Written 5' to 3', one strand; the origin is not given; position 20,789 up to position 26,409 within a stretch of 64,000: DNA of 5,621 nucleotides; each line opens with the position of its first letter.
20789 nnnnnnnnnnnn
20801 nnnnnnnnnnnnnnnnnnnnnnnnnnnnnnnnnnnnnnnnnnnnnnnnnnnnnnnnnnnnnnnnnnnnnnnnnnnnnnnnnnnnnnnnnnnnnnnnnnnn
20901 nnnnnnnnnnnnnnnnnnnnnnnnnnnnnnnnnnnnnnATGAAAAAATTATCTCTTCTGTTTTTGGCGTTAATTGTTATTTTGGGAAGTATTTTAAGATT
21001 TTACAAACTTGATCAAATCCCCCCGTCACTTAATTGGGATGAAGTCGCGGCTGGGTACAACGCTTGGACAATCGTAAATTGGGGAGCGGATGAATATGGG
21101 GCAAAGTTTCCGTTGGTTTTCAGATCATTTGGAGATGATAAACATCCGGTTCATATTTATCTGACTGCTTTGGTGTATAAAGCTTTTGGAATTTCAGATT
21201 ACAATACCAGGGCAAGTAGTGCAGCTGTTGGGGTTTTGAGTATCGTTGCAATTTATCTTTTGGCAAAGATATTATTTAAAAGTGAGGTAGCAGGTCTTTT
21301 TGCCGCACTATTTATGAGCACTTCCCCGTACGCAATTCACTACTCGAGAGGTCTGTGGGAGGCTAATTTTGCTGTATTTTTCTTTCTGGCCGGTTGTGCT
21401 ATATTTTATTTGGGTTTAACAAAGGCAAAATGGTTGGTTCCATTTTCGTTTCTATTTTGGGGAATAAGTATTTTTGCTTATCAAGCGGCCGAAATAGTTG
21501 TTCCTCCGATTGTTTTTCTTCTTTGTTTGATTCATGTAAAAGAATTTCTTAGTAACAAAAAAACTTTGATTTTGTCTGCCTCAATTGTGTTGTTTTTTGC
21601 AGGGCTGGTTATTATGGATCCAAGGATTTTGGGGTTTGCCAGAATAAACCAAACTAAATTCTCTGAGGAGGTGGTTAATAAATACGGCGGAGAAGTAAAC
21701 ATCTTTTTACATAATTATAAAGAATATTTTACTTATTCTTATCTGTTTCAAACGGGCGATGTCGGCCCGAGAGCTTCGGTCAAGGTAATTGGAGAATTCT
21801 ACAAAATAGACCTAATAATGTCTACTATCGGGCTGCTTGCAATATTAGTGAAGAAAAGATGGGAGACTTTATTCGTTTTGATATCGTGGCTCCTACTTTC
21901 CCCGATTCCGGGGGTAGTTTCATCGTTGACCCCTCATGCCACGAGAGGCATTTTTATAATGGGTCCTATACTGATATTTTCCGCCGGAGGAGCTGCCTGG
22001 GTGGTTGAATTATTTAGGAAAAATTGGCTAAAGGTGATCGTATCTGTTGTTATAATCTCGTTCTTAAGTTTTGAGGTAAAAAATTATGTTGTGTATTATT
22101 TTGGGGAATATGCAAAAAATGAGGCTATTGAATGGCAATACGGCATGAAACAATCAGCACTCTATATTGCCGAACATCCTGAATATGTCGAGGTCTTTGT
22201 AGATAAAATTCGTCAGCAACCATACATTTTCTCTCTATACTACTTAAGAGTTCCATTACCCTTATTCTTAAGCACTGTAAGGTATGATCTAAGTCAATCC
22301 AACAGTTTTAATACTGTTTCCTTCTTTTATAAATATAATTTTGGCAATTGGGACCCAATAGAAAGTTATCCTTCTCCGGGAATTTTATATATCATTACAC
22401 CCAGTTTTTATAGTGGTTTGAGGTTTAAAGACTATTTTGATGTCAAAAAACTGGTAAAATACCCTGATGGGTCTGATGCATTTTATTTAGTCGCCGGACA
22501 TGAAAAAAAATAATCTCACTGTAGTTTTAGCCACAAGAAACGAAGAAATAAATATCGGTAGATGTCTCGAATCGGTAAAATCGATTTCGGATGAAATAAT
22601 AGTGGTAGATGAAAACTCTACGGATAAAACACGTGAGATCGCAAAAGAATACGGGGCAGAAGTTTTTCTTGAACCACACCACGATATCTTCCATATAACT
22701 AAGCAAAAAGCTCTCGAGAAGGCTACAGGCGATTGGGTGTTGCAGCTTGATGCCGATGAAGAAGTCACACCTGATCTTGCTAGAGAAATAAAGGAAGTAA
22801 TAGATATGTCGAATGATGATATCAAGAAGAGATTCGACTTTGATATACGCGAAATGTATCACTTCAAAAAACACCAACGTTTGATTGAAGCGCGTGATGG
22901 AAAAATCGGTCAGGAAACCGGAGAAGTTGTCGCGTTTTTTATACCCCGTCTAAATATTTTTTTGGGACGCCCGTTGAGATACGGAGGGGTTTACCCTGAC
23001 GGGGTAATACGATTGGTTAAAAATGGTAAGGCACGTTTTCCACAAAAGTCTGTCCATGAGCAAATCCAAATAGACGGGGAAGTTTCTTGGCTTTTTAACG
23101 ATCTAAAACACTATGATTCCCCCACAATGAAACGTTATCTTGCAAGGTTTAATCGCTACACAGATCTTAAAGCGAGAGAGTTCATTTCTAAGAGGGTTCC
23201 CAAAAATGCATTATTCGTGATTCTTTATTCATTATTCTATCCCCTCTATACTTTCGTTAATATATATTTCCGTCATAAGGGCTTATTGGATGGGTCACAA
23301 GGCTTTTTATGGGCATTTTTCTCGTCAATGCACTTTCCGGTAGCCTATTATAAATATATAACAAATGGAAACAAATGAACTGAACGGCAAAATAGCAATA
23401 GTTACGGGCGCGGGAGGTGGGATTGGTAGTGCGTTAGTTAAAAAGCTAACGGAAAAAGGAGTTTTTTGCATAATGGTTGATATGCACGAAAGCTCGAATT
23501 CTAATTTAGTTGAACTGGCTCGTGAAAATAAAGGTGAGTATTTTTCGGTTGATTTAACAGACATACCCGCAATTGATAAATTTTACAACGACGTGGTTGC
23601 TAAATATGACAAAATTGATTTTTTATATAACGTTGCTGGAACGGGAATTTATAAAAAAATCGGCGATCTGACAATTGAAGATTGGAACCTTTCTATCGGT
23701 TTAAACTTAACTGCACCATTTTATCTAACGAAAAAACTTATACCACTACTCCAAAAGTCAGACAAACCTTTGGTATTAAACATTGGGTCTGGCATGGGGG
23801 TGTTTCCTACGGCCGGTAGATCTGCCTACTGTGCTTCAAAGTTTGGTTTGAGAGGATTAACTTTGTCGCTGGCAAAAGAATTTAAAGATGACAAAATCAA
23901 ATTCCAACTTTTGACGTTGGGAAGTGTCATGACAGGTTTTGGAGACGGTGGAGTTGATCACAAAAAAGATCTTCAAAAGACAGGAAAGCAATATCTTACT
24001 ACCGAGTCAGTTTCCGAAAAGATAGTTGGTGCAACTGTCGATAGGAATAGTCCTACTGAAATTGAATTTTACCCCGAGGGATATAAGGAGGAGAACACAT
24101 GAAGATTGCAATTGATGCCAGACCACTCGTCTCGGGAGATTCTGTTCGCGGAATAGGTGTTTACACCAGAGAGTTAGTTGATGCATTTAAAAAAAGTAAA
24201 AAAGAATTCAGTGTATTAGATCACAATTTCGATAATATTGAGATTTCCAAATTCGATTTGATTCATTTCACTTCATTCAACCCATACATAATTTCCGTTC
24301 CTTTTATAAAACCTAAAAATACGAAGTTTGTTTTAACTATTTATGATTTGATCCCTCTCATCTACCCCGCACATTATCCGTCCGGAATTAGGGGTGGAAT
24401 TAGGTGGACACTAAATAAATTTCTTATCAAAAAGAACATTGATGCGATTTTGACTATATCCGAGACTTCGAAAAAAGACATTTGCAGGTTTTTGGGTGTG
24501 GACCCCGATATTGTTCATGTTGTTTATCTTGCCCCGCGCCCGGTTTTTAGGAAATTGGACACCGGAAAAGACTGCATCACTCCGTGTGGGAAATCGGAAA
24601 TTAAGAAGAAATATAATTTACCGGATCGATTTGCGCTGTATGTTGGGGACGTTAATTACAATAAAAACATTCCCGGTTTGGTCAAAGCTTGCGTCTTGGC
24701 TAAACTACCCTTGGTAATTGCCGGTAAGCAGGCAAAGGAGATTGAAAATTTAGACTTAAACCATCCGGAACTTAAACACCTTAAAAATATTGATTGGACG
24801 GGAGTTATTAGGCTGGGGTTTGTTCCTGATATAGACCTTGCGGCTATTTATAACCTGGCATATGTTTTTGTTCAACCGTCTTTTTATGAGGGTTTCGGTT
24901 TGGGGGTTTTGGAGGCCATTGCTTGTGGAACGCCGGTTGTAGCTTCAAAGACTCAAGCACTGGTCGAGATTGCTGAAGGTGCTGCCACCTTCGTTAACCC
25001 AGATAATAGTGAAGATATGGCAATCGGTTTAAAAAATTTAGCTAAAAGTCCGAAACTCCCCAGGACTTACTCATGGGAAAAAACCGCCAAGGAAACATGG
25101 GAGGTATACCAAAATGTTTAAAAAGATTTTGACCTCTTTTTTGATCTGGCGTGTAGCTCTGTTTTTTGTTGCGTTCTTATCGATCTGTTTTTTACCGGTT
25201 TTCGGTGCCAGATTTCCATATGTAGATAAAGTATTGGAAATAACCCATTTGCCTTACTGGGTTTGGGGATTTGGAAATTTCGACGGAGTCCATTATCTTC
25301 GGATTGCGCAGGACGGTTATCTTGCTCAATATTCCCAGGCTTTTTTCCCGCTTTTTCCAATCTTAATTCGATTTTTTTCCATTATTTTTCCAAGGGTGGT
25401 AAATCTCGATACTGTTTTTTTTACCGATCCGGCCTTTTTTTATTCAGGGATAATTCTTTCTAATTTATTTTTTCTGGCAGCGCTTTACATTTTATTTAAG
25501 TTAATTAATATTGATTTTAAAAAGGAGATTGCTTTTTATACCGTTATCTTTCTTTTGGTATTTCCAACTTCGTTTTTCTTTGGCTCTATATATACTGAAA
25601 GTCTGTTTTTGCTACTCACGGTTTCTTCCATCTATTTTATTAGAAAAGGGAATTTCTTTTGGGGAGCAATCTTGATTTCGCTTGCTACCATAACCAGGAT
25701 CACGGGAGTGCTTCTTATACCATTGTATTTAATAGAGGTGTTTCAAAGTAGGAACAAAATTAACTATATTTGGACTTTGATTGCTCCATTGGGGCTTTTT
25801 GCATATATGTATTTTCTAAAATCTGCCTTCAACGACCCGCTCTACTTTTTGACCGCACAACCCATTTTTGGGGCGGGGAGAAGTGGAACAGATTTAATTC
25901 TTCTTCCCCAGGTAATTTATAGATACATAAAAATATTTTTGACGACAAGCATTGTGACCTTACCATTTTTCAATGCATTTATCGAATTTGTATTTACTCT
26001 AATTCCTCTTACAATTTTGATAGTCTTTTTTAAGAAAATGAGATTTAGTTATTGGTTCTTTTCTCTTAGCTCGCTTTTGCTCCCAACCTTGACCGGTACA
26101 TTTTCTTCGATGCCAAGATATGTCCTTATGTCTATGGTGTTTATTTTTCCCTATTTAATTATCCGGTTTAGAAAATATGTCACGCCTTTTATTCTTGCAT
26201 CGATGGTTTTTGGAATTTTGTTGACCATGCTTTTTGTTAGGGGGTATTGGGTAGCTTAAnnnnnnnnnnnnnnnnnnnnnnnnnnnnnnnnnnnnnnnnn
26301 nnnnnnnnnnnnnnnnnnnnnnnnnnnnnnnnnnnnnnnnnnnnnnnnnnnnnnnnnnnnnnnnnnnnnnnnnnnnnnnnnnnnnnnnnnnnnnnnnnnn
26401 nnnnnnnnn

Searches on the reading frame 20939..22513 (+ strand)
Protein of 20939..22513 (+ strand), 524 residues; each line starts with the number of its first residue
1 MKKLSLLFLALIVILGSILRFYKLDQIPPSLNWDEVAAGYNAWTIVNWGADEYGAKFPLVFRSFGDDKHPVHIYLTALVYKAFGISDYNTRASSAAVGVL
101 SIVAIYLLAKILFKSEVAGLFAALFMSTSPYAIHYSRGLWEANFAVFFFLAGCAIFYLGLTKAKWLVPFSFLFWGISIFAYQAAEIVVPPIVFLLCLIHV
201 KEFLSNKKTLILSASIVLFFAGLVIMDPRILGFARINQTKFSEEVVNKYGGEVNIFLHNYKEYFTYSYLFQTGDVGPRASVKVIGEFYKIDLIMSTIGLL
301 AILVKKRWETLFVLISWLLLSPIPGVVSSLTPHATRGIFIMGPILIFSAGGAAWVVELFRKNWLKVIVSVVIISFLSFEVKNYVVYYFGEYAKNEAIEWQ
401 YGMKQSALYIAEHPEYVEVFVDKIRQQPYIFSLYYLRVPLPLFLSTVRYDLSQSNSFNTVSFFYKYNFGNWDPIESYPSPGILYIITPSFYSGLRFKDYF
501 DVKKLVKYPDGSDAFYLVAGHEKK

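Call 10: search_protein_families(library=pfam, proteins=[window:20939-22513:+], max_evalue=0.01)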
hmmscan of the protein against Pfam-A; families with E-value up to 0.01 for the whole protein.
window:20939-22513:+ (524 aa): 2 families
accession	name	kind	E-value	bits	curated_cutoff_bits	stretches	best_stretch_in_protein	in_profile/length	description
PF13231.12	PMT_2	-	3.2e-12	47.4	26.1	1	67-221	1-155/160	Dolichyl-phosphate-mannose-protein mannosyltransferase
PF02366.24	PMT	-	0.0075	16.3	22.7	1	12-204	3-205/245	Dolichyl-phosphate-mannose-protein mannosyltransferase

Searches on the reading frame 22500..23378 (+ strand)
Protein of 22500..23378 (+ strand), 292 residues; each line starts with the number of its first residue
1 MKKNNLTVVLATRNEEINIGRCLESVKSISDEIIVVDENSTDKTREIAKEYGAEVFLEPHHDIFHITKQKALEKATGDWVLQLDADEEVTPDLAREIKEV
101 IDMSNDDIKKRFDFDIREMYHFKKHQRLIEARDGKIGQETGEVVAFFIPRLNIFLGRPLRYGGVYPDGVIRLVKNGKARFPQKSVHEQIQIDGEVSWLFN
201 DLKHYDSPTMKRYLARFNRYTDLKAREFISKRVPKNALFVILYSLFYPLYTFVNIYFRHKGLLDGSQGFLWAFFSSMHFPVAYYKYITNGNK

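Call 10: search_protein_families(library=pfam, proteins=[window:22500-23378:+], max_evalue=0.01)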
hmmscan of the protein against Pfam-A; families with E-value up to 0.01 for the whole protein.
window:22500-23378:+ (292 aa): 3 families
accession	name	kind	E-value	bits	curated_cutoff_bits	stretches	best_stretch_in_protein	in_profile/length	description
PF00535.33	Glycos_transf_2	-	1.6e-21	77.4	23.3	1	7-127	1-130/168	Glycosyl transferase family 2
PF13704.12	Glyco_tranf_2_4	-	3e-08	34.5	27.5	1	13-90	1-85/98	Glycosyl transferase family 2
PF02821.22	Staphylokinase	-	0.0069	17.2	25.1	0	52-142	19-113/131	Staphylokinase/Streptokinase family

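Call 47: search_solved_structures(query=window:22500-23378:+, max_evalue=0.001, show_alignments=1)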
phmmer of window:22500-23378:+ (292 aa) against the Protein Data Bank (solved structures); distinct sequences matched with E-value up to 0.001: 8.
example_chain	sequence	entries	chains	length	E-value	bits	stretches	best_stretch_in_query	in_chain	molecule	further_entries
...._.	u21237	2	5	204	3.3e-16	62.7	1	9-103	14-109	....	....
7msk_A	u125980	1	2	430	2.5e-09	40.1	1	6-98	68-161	Glyco_trans_2-like domain-containing protein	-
7msp_A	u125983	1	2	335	8.1e-08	35.1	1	7-92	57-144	SPbeta prophage-derived glycosyltransferase SunS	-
7msn_A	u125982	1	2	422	1.1e-07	34.7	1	7-92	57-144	SPbeta prophage-derived glycosyltransferase SunS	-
9omh_A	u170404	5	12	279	1.1e-06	31.4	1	5-100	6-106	Glycosyltransferase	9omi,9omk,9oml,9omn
9omm_A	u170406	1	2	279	1.1e-06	31.4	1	5-100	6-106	Glycosyltransferase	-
9omj_A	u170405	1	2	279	1.3e-06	31.2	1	5-100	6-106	Glycosyltransferase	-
6p61_A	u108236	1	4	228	4e-06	29.6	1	4-100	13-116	Glycosyltransferase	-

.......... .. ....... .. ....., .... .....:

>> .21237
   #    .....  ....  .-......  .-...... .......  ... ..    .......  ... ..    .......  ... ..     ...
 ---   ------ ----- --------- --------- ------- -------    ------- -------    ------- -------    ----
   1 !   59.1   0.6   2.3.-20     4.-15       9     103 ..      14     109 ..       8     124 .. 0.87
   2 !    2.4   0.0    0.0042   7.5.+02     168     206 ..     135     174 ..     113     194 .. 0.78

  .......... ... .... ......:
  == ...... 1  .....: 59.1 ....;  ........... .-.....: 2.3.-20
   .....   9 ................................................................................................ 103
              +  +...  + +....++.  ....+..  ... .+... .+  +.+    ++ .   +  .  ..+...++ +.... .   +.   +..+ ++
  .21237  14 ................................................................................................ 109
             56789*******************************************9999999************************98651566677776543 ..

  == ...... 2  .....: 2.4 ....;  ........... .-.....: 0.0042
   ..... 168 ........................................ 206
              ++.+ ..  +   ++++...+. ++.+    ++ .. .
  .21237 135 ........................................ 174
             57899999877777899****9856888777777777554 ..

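Call 89: search_protein_families(library=ncbifam, proteins=[window:22500-23378:+], max_evalue=0.001)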
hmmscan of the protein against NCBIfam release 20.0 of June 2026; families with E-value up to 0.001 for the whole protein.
window:22500-23378:+ (292 aa): 13 families
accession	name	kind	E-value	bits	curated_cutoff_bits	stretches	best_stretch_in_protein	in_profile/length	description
TIGR04195.1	S_glycosyl_SunS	equivalog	4.5e-13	48.8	350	1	6-100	59-154/421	SunS family peptide S-glycosyltransferase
TIGR04283.1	glyco_like_mftF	equivalog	1.4e-12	47.7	182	1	6-120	1-115/221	TIGR04283 family arsenosugar biosynthesis glycosyltransferase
NF010496.0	PRK13915.1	equivalog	8.8e-10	38.1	262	1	3-86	30-126/307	glucosyl-3-phosphoglycerate synthase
TIGR04182.1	glyco_TIGR04182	equivalog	2.4e-09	37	325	1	6-99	2-95/293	S-layer glycoprotein N-glycosyltransferase AglJ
NF007482.0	PRK10073.1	equivalog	3.7e-09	36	423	1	3-107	5-116/334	glycosyltransferase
NF038302.1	EPS_HpsE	equivalog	3.8e-07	29.4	300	1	5-92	2-102/307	hormogonium polysaccharide biosynthesis glycosyltransferase HpsE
NF041391.1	DPhHxTase_Halo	equivalog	5.9e-07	28.7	375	1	11-105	2-101/213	dolichyl-phosphate hexose transferase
NF047683.1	TeichurnBiosyTuaG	equivalog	2.1e-05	24.3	400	1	3-94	5-105/252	teichuronic acid biosynthesis protein TuaG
NF041875.1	EPS_EpsD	equivalog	6.5e-05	22.5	370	1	6-96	1-99/325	exopolysaccharide biosynthesis glycosyltransferase EpsD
NF041865.1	EpsU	equivalog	0.00019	20.6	700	1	4-107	39-153/394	exopolysaccharide biosynthesis GT2 family glycosyltransferase EpsU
NF045692.1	OglycostaseCruG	equivalog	0.00023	20.2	600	0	5-53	42-93/386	2'-O-glycosyltransferase CruG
NF058614.1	PPMAGASynPpgS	equivalog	0.00042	19.8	370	1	8-59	4-55/226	polyprenyl-phospho-N-acetylgalactosaminyl synthase PpgS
TIGR03469.1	HpnB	hypoth_equivalog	0.00081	18.5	379.25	0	6-75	46-116/386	hopene-associated glycosyltransferase HpnB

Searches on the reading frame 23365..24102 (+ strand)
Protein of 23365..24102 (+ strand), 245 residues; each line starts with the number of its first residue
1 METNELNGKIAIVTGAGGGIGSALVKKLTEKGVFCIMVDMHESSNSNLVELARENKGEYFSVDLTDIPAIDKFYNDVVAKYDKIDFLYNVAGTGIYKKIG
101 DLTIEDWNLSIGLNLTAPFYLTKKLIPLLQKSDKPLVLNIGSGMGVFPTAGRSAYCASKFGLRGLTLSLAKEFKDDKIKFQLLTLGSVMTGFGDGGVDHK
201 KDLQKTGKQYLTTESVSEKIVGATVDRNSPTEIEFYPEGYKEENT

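Call 10: search_protein_families(library=pfam, proteins=[window:23365-24102:+], max_evalue=0.01)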
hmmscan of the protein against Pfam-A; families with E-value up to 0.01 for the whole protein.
window:23365-24102:+ (245 aa): 6 families
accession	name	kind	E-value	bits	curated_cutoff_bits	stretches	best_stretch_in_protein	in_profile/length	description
PF00106.31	adh_short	-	3.5e-41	141.3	26.6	1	9-192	1-186/195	short chain dehydrogenase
PF13561.12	adh_short_C2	-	1.7e-28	100.3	27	1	15-224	1-212/236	Enoyl-(Acyl carrier protein) reductase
PF08659.16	KR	-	4.3e-07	30.5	22.6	1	12-158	4-152/180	KR domain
PF01370.27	Epimerase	-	8.4e-07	29.1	20.9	1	12-94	2-75/240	NAD dependent epimerase/dehydratase family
PF16363.11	GDP_Man_Dehyd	-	0.00013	22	27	1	12-92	1-84/332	GDP-mannose 4,6 dehydratase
PF02719.21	Polysacc_synt_2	-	0.002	17.8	20.2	1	12-59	2-47/293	Polysaccharide biosynthesis protein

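Call 25: search_protein_families(library=ncbifam, proteins=[window:23365-24102:+], max_evalue=0.00001)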
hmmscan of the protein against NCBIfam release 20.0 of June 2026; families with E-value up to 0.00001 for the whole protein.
window:23365-24102:+ (245 aa): 194 families (the best 25 are shown)
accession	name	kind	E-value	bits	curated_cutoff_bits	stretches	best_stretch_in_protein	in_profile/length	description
NF005594.0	PRK07326.1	equivalog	4.7e-38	131.1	271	1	5-197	3-195/237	SDR family oxidoreductase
NF006565.0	PRK09072.1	equivalog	2.7e-35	122.2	238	1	6-228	3-222/265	SDR family oxidoreductase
NF009093.0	PRK12429.1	subfamily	2.8e-33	115.3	258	1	5-207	2-206/259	3-hydroxybutyrate dehydrogenase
NF005672.0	PRK07454.1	equivalog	8.8e-33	113.5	234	1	9-222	7-219/241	SDR family oxidoreductase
NF004791.0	PRK06138.1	equivalog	1.3e-32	113.1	312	1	5-206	2-204/252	SDR family oxidoreductase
TIGR01963.1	PHB_DH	subfamily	4.6e-32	111.3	307.05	1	9-198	2-193/255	3-hydroxybutyrate dehydrogenase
NF005806.0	PRK07666.1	equivalog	1.1e-31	109.9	286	1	4-193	3-194/239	3-ketoacyl-ACP reductase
NF005309.0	PRK06841.1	subfamily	1.9e-31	109.5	286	1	5-195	12-201/255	GolD/DthD family dehydrogenase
NF005881.0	PRK07832.1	equivalog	4.5e-31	108.1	296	1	3-221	4-235/287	SDR family oxidoreductase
NF009466.0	PRK12826.1-2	subfamily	1.8e-30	106.2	222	1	9-191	4-190/248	3-oxoacyl-ACP reductase FabG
NF006073.0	PRK08219.1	equivalog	1e-29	103.9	218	1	9-223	4-208/227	SDR family oxidoreductase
NF005007.0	PRK06398.1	equivalog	2e-29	102.6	341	1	4-190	3-179/259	aldose dehydrogenase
NF006123.0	PRK08267.1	equivalog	5.4e-28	97.9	261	1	12-224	6-220/261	SDR family oxidoreductase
TIGR01830.1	3oxo_ACP_reduc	equivalog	6.1e-28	98.1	297.75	1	11-192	1-185/239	3-oxoacyl-[acyl-carrier-protein] reductase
NF052558.1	MBtsdlDhBudC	equivalog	1e-27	97.3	270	1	7-202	2-196/250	meso-2,3-butanediol dehydrogenase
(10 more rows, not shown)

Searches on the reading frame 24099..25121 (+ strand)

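Call 10: search_protein_families(library=pfam, proteins=[window:24099-25121:+], max_evalue=0.01)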
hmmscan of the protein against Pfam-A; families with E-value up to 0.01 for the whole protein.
window:24099-25121:+ (340 aa): 6 families
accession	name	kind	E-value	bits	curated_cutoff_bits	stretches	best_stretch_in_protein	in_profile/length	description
PF00534.26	Glycos_transf_1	-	8.9e-24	84.4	26.4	1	167-323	4-164/172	Glycosyl transferases group 1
PF13692.12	Glyco_trans_1_4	-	4.1e-20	72.9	27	1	179-315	4-140/142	Glycosyl transferases group 1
PF13439.12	Glyco_transf_4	-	1.6e-09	38.4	28.5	1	51-143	72-163/170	Glycosyltransferase Family 4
PF20706.3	GT4-conflict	-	1.4e-07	31.3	26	1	247-286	275-314/385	Family 4 Glycosyltransferase in conflict systems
PF13579.12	Glyco_trans_4_4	-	9e-06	26.6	29.7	1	51-143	71-156/158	Glycosyl transferase 4-like domain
PF13524.12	Glyco_trans_1_2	-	0.0024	18.3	25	1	232-322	23-119/144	Glycosyl transferase-like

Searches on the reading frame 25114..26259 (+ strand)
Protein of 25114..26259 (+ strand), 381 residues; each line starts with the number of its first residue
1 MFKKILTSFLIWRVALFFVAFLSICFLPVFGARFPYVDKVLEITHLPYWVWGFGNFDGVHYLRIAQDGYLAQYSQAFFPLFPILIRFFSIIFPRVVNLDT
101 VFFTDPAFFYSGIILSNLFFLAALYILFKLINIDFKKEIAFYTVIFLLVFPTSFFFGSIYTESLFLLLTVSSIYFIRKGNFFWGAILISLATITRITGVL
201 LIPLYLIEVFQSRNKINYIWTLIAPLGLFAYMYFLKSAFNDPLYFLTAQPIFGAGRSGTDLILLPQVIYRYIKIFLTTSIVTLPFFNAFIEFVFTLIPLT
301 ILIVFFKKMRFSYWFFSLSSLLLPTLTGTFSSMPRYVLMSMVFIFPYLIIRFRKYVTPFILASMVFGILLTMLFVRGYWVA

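Call 10: search_protein_families(library=pfam, proteins=[window:25114-26259:+], max_evalue=0.01)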
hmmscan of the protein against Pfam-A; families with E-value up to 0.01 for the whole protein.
window:25114-26259:+ (381 aa): 1 family
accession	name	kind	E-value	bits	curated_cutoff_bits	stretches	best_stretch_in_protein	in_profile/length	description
PF04188.19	Mannosyl_trans2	-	3.2e-16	60.2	22.4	1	50-202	55-206/443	Mannosyltransferase (PIG-V)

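Call 89: search_protein_families(library=ncbifam, proteins=[window:25114-26259:+], max_evalue=0.001)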
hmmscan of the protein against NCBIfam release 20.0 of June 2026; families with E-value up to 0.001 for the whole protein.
window:25114-26259:+ (381 aa): 1 family
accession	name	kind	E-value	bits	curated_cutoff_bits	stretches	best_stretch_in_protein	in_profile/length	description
NF046093.1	AZOBR_p60025_fam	subfamily_domain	8.8e-06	25.1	150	1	56-226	62-231/232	AZOBR_p60025 family cell surface glycopolymer formation protein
